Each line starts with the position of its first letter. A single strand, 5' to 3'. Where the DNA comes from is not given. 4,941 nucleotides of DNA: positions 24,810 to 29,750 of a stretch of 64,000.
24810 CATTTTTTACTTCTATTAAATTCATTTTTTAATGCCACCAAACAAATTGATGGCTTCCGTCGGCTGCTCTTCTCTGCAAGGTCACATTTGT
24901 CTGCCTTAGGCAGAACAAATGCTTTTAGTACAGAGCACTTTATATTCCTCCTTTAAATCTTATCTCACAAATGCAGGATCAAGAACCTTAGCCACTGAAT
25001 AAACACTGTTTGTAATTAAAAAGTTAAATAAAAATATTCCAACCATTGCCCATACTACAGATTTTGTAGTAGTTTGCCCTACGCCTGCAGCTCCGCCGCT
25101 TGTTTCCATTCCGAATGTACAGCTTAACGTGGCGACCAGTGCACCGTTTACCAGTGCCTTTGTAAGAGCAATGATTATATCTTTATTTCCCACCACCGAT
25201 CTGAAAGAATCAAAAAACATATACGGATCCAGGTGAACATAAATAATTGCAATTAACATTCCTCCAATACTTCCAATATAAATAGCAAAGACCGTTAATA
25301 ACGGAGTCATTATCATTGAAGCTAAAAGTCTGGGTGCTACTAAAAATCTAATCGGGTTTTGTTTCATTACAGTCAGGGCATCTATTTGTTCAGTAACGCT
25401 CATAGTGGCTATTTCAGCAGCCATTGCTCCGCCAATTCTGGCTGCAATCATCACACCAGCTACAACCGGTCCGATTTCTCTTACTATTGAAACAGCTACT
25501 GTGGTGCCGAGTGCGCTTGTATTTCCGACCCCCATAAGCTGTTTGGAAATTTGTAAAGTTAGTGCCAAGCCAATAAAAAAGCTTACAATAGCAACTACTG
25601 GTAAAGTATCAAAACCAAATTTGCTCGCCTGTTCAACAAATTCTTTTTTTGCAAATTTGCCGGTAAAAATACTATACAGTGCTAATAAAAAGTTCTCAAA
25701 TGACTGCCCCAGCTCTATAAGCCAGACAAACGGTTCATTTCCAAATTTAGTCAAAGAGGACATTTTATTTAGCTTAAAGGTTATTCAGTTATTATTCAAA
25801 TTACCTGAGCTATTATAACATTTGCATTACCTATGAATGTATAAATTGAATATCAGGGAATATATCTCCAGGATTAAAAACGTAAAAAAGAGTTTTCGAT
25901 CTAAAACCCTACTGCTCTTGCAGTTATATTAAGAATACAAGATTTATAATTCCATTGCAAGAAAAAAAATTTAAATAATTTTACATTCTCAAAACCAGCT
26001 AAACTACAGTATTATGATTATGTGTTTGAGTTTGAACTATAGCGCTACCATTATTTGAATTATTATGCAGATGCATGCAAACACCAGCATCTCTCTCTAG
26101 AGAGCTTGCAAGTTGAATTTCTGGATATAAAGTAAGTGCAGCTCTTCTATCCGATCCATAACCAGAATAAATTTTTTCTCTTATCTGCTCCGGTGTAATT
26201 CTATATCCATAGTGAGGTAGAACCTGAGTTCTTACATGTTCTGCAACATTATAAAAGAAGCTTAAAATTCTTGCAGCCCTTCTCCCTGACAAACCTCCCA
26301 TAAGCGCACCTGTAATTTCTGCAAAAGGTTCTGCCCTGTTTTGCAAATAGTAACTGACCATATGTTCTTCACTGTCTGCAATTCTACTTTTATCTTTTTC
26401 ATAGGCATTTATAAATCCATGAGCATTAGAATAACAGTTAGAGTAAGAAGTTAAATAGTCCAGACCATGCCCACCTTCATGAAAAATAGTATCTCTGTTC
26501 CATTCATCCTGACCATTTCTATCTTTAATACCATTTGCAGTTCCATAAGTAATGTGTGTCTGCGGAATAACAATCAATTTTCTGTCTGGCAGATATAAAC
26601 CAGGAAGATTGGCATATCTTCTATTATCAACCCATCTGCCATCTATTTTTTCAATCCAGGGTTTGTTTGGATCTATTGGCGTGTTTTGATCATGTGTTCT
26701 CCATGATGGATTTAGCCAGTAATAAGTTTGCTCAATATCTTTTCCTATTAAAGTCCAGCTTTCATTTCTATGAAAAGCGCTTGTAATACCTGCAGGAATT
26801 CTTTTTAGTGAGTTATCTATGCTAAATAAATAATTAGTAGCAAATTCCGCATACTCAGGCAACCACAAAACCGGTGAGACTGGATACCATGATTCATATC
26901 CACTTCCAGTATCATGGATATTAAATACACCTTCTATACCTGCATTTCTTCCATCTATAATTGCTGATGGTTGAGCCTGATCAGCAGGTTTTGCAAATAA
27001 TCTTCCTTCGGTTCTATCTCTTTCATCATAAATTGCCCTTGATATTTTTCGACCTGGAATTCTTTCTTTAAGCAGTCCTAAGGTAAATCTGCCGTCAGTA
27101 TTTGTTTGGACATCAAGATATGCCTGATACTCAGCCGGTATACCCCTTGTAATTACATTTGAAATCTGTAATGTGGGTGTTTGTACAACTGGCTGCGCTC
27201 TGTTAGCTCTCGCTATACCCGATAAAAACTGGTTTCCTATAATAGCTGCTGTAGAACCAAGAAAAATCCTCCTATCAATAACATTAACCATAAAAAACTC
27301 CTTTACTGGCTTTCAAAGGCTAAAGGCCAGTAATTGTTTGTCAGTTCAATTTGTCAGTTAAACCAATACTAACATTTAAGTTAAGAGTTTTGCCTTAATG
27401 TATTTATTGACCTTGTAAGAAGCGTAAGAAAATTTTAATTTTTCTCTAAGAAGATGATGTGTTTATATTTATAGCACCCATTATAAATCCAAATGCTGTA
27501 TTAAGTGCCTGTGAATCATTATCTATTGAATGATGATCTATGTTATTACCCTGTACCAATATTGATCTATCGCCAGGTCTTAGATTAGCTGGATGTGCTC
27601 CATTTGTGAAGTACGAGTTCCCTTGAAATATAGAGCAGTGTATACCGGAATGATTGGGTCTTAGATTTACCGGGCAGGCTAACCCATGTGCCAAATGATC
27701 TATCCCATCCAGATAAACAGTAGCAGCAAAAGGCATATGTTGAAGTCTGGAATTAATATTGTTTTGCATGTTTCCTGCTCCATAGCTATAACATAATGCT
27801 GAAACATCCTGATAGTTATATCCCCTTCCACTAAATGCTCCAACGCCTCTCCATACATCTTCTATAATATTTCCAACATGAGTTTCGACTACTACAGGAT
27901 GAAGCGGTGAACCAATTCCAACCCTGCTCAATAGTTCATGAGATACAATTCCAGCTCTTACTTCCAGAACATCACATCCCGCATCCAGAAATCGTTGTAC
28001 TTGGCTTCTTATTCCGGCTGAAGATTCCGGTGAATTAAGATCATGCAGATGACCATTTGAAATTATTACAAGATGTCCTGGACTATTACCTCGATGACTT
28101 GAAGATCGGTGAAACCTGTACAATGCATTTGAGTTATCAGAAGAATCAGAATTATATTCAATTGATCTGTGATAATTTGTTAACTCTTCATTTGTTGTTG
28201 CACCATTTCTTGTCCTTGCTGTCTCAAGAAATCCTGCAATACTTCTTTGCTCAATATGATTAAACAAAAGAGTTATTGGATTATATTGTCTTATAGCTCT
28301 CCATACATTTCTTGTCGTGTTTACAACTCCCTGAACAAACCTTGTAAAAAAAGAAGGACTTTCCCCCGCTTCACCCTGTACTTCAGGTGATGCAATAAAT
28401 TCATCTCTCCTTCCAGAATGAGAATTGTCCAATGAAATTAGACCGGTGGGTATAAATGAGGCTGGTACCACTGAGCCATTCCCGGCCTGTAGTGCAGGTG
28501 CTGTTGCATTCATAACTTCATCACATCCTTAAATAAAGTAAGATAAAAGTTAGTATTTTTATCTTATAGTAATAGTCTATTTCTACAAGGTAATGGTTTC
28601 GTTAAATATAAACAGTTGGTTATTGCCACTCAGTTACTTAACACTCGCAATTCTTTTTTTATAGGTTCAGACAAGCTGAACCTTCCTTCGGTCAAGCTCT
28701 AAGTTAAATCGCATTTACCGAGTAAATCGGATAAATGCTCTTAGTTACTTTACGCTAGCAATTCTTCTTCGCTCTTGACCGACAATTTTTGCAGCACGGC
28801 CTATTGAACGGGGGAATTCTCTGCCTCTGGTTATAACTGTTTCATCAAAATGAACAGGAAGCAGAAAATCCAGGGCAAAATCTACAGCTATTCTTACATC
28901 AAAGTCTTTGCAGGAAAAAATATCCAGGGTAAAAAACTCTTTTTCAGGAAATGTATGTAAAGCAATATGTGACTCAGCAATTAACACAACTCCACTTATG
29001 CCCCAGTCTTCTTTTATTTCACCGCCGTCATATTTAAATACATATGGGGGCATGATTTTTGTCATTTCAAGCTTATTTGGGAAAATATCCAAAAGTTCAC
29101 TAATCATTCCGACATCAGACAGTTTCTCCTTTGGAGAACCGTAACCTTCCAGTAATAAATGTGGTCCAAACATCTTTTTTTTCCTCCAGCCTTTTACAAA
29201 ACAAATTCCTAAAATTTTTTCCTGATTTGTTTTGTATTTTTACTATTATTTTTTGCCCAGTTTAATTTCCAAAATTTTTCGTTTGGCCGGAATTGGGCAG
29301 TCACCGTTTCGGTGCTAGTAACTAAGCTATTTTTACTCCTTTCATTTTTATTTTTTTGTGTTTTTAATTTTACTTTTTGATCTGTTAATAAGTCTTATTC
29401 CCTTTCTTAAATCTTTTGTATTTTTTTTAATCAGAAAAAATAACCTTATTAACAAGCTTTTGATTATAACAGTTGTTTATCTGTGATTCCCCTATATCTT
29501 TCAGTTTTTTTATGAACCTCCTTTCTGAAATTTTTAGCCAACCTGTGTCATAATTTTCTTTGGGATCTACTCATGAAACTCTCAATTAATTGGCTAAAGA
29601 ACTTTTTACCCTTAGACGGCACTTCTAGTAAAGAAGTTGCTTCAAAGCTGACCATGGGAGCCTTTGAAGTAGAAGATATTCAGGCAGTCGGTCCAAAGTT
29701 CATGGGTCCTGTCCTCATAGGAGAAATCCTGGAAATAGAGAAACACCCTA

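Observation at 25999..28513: Two-gene islet encoding a lysine-free 355-aa protein and a Tat-secreted HExxH peptidase-like protein between speH and the mla operon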

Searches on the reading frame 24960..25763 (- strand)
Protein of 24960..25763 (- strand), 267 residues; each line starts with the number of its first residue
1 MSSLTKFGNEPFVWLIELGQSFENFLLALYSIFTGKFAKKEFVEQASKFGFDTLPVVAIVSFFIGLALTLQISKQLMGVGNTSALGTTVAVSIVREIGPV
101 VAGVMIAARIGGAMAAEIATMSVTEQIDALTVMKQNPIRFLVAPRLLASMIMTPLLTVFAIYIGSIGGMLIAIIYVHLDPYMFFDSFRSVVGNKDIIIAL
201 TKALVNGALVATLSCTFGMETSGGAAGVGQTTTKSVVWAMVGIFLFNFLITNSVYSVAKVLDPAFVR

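Call 4: search_protein_families(library=pfam, proteins=[window:24960-25763:-], max_evalue=1)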
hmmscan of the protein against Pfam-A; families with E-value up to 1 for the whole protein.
window:24960-25763:- (267 aa): 1 family
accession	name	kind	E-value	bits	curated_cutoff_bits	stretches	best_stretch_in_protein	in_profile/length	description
PF02405.21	MlaE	-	2.9e-68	230.1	22.5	1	42-251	1-210/212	Permease MlaE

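Call 5: search_protein_families(library=ncbifam, proteins=[window:24960-25763:-], max_evalue=1)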
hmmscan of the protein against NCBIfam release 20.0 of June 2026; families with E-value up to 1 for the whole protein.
window:24960-25763:- (267 aa): 5 families
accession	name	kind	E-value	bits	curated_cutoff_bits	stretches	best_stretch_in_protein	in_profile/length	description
TIGR00056.1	TIGR00056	subfamily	1.6e-66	224.6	212.2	1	14-251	13-253/260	MlaE family lipid ABC transporter permease subunit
NF033619.1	perm_MlaE_1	exception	6.1e-47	160.4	315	1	7-255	3-252/253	lipid asymmetry maintenance ABC transporter permease subunit MlaE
NF041440.1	hydrolase_YghX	exception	0.05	12.7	460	1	20-63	5-49/292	YghX family hydrolase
NF007334.0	PRK09823.1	equivalog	0.39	11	177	1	162-211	87-140/160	putative inner membrane protein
NF002735.0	PRK02655.1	equivalog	0.41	10.7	73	0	235-249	10-24/38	photosystem II reaction center protein I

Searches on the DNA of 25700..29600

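Call 55: search_rna_families(source=window, start=25700, end=29600, threshold=evalue, max_evalue=1)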
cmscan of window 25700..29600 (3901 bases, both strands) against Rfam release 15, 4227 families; matches with E-value up to 1: 1.
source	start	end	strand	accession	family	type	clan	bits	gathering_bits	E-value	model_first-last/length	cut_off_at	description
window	25751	25836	+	RF00998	mir-562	Gene; miRNA;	-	20.4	100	0.88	1-89/89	no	mir-562 microRNA precursor family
